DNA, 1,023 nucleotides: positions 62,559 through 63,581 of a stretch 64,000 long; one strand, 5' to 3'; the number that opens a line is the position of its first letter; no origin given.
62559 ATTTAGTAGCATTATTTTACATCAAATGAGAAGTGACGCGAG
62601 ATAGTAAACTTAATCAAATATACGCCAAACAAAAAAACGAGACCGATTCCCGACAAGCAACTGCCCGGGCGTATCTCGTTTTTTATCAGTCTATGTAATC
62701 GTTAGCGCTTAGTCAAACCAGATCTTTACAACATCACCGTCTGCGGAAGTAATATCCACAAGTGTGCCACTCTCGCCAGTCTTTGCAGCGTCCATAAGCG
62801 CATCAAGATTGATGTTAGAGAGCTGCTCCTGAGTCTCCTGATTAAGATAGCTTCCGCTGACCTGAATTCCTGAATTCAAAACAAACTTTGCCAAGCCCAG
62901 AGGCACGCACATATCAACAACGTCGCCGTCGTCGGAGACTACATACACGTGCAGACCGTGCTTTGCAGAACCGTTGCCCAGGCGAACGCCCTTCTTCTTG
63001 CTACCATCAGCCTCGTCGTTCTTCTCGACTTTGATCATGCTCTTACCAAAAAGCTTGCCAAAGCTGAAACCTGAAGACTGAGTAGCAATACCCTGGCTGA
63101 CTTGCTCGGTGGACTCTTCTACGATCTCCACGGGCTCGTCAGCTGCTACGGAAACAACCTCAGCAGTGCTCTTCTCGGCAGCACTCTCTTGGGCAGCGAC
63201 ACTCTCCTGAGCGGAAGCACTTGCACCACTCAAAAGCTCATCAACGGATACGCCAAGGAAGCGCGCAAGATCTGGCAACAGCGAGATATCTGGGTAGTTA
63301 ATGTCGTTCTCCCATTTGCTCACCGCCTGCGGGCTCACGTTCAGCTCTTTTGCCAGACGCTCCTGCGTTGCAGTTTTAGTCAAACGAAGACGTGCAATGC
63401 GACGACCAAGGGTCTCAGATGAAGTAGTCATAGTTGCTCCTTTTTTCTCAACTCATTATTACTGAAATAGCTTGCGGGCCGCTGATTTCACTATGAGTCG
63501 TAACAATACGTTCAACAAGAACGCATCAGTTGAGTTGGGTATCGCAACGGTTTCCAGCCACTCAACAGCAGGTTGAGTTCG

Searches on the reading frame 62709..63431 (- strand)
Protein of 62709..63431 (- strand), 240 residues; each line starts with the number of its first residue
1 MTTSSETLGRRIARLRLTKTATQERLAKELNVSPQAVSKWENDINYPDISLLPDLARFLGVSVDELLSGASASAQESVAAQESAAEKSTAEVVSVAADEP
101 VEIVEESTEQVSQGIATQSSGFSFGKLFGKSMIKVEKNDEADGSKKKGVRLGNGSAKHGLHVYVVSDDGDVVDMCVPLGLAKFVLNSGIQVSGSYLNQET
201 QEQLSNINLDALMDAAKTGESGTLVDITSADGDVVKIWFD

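Call 47: find_encoding_contigs(protein=window:62709-63431:-, flank=10000, max_places=3)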
Protein window:62709-63431:- (240 aa): 22 contigs read that carry it; 3 places shown.
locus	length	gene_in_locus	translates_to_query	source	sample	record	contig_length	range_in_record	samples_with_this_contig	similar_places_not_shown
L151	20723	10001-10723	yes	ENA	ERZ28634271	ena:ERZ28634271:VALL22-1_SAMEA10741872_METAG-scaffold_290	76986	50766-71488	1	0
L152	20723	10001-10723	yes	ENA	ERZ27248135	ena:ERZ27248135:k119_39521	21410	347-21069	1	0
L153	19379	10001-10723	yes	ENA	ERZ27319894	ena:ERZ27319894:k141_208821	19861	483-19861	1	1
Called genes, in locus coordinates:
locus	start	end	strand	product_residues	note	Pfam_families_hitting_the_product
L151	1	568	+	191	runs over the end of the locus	PF03167:UDG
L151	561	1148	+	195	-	PF02367:TsaE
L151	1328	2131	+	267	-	PF05887:Trypan_PARP (weak)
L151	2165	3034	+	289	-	-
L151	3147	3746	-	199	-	-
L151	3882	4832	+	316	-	-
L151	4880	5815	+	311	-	-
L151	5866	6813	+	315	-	-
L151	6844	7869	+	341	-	-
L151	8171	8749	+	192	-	PF00857:Isochorismatase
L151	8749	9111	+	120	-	-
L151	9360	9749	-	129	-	-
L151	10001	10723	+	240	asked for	PF13560:HTH_31, PF01381:HTH_3, PF12844:HTH_19 (weak), PF13443:HTH_26 (faint)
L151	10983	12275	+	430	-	-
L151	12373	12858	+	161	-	PF12682:Flavodoxin_4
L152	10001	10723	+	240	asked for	PF13560:HTH_31, PF01381:HTH_3, PF12844:HTH_19 (weak), PF13443:HTH_26 (faint)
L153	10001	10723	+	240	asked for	PF13560:HTH_31, PF01381:HTH_3, PF12844:HTH_19 (weak), PF13443:HTH_26 (faint)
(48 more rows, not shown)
